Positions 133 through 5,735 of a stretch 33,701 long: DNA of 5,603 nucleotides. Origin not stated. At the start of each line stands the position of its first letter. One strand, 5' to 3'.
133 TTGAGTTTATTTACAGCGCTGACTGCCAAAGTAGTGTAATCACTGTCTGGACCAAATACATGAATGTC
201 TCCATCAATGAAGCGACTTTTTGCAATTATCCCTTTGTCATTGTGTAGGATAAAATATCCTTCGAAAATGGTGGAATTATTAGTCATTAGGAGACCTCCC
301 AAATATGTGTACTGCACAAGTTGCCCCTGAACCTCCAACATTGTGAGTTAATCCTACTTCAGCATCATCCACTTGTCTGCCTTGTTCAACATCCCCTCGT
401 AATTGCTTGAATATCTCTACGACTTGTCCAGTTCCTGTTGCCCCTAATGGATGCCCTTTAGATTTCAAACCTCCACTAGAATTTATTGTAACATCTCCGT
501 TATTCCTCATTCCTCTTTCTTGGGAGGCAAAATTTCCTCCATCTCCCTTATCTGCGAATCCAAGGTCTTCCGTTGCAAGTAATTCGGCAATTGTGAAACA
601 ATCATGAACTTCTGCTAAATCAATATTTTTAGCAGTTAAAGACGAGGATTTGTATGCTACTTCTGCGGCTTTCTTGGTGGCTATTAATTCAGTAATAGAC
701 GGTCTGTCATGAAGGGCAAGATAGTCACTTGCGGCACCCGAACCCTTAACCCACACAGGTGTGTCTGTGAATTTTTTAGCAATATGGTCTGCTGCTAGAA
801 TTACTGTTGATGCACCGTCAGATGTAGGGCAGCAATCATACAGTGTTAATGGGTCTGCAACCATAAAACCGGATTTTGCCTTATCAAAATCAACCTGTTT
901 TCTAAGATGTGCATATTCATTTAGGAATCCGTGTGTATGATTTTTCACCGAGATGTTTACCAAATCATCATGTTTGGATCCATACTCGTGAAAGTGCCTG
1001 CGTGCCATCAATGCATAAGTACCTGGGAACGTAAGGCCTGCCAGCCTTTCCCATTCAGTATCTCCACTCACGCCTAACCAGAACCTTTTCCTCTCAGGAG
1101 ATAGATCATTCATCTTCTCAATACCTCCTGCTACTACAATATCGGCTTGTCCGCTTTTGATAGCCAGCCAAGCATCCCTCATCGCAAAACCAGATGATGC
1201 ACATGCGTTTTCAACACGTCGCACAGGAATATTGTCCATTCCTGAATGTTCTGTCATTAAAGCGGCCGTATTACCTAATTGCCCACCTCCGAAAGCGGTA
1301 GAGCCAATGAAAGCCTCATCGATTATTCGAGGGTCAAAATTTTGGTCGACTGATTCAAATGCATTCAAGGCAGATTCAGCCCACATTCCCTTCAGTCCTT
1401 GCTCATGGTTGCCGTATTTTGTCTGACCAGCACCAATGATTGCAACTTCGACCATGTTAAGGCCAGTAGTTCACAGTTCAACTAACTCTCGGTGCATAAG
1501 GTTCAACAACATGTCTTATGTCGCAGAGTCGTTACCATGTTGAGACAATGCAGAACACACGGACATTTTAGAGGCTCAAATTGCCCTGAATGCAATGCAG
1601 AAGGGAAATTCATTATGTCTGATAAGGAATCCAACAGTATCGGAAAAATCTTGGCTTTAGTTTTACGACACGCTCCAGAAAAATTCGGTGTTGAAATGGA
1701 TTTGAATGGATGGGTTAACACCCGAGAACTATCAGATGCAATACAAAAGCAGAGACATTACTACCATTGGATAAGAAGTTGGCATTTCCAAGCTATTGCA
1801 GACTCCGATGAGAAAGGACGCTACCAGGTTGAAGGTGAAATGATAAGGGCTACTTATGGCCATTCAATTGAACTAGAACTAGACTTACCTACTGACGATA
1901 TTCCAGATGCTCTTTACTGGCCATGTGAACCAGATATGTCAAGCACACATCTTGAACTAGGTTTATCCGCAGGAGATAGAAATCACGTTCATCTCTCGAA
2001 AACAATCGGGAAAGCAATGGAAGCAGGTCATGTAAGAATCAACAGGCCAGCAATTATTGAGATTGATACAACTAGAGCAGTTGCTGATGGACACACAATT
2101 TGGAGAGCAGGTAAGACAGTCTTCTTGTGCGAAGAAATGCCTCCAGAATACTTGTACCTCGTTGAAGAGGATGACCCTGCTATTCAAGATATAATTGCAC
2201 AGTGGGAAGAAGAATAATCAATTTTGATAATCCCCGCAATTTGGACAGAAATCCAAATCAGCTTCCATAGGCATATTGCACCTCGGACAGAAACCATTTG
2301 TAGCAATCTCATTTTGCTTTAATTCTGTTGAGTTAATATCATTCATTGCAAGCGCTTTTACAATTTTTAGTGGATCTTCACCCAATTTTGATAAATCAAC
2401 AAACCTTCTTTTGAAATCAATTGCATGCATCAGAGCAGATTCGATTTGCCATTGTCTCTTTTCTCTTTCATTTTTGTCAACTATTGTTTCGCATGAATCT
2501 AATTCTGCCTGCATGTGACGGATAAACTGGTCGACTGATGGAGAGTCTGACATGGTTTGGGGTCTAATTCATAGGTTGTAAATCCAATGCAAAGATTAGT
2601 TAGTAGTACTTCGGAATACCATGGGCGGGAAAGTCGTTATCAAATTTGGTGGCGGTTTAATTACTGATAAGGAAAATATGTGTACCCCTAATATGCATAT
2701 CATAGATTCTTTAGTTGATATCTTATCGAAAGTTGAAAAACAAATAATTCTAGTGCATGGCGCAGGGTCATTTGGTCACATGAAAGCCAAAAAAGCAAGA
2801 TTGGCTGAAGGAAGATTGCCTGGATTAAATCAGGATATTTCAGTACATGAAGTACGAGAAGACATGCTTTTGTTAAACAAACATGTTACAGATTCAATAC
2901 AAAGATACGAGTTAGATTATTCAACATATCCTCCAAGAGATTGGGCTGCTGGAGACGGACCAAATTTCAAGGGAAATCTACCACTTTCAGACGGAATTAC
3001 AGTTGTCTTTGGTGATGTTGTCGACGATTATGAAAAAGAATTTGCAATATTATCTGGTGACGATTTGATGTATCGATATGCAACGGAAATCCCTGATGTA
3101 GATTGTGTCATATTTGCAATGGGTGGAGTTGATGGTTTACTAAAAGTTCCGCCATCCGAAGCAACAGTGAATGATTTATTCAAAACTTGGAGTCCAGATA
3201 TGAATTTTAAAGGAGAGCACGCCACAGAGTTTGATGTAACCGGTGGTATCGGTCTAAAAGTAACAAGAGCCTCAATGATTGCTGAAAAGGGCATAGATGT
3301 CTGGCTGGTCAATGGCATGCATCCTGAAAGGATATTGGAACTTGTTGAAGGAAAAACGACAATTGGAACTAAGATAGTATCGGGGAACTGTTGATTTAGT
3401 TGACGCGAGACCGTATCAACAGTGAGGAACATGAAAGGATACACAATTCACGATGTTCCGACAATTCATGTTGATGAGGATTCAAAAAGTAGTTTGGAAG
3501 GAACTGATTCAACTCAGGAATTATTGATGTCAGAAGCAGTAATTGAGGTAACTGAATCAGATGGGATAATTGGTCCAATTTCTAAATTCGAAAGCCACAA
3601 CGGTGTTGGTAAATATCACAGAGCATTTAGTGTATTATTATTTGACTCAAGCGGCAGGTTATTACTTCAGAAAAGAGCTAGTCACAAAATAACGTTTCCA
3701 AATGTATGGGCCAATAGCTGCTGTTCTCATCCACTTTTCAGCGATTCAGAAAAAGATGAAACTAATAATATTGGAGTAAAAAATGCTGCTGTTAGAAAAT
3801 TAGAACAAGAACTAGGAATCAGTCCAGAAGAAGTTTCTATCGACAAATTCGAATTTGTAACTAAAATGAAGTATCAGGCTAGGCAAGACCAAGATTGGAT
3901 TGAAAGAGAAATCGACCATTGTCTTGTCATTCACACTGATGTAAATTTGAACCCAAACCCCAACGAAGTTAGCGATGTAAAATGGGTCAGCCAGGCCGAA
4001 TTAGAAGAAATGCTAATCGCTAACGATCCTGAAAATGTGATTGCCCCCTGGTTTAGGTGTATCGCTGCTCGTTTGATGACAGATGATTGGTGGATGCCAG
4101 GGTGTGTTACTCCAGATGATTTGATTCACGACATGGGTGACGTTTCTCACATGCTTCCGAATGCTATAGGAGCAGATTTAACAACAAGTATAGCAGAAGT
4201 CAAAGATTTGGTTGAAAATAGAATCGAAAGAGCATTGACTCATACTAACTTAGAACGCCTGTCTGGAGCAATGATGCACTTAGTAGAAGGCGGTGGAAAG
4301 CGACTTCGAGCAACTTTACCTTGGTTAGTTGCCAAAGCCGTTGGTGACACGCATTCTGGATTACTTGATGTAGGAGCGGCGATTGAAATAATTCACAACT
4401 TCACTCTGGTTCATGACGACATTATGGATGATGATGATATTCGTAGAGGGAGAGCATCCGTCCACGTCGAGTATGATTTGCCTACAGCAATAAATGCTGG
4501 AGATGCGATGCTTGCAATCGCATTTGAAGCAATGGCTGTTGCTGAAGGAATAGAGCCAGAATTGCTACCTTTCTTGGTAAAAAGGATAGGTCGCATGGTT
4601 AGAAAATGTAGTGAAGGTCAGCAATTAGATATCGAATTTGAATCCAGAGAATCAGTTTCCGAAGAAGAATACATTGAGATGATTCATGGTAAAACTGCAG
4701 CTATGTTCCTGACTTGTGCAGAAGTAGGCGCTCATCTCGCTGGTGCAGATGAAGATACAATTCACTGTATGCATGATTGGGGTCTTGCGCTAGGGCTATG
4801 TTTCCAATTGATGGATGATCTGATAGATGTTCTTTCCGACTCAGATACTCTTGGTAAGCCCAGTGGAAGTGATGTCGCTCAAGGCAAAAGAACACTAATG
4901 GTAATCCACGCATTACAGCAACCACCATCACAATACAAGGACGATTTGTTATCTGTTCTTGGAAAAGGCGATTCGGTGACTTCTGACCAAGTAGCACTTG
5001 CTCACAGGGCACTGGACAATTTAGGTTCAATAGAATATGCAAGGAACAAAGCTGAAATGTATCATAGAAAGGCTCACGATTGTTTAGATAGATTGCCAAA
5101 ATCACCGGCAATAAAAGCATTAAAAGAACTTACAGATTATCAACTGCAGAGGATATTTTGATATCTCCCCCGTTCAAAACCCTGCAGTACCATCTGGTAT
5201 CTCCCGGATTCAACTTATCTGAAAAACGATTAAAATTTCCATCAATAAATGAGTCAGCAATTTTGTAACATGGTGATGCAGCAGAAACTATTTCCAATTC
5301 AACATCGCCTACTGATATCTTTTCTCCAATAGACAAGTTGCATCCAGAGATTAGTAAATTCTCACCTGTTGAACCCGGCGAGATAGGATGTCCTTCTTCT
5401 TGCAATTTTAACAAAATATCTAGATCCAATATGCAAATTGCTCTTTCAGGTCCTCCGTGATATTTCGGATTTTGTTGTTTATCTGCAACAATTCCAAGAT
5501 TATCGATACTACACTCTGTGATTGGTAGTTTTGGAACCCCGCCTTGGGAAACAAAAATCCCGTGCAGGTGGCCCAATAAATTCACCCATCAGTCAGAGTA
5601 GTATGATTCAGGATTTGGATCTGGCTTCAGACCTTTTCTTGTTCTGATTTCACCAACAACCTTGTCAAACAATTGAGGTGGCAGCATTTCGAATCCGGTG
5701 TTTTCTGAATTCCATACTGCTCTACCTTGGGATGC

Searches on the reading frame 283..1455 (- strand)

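Call 36: search_protein_families(library=pfam, proteins=[window:283-1455:-])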
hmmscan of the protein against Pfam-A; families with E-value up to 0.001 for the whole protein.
window:283-1455:- (391 aa): 4 families
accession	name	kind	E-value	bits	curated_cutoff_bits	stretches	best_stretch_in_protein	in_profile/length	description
PF22691.2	Thiolase_C_1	-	1.1e-39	135.9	28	1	240-387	1-144/144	Thiolase C-terminal domain-like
PF00108.29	Thiolase_N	-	3.4e-17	63.1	26.4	1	4-222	1-258/260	Thiolase, N-terminal domain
PF02803.24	Thiolase_C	-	4e-09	36.6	27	1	259-355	23-100/123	Thiolase, C-terminal domain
PF00109.32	ketoacyl-synt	-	3.7e-05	23.9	20.8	1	81-115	170-204/252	Beta-ketoacyl synthase, N-terminal domain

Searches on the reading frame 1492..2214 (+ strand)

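Call 36: search_protein_families(library=pfam, proteins=[window:1492-2214:+])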
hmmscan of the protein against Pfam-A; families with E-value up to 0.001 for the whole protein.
window:1492-2214:+ (241 aa): 1 family
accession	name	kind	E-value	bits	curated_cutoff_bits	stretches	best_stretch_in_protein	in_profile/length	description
PF01885.22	PTS_2-RNA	-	1.5e-27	97.2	26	1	47-214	3-176/177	RNA 2'-phosphotransferase, Tpt1 / KptA family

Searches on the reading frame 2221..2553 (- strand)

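Call 36: search_protein_families(library=pfam, proteins=[window:2221-2553:-])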
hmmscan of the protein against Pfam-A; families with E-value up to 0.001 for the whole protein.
window:2221-2553:- (111 aa): 4 families
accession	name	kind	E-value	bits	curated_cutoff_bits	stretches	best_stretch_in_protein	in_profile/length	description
PF24460.1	DUF7575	-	0.0001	22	28.5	1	89-107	6-24/28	Domain of unknown function (DUF7575)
PF12773.13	DZR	-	0.00021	21.8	27.3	1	86-107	24-45/45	Double zinc ribbon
PF13240.11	Zn_Ribbon_1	-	0.00031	20.9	25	1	88-107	1-20/23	zinc-ribbon domain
PF17032.10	Zn_ribbon_15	-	0.00038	21.7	28.9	1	21-107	43-73/73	zinc-ribbon family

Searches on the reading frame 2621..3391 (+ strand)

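Call 36: search_protein_families(library=pfam, proteins=[window:2621-3391:+])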
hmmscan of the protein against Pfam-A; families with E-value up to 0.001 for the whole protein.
window:2621-3391:+ (257 aa): 1 family
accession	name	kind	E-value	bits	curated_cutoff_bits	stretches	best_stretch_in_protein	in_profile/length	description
PF00696.33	AA_kinase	-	2.3e-16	60.7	24.9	1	4-231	2-234/234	Amino acid kinase family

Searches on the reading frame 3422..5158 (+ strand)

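Call 5: search_protein_families(library=pfam, proteins=[window:3422-5158:+])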
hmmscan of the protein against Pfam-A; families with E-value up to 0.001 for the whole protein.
window:3422-5158:+ (579 aa): 2 families
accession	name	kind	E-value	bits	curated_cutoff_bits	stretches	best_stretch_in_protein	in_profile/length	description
PF00348.22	polyprenyl_synt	-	4.1e-65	219.9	27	1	279-517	3-238/251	Polyprenyl synthetase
PF00293.34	NUDIX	-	1.6e-15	57.7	21.1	1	64-202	1-126/134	NUDIX domain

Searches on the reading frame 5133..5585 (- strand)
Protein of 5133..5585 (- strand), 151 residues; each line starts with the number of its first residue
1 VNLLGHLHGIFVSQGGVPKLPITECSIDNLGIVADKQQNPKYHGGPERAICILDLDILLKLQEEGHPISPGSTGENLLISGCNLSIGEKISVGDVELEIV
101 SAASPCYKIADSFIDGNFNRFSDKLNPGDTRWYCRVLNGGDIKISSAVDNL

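Call 5: search_protein_families(library=pfam, proteins=[window:5133-5585:-])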
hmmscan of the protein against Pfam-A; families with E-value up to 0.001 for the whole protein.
window:5133-5585:- (151 aa): 1 family
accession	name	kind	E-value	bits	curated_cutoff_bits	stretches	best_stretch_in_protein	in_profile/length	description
PF03473.23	MOSC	-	5.8e-17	62.3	22.7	1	40-145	2-116/120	MOSC domain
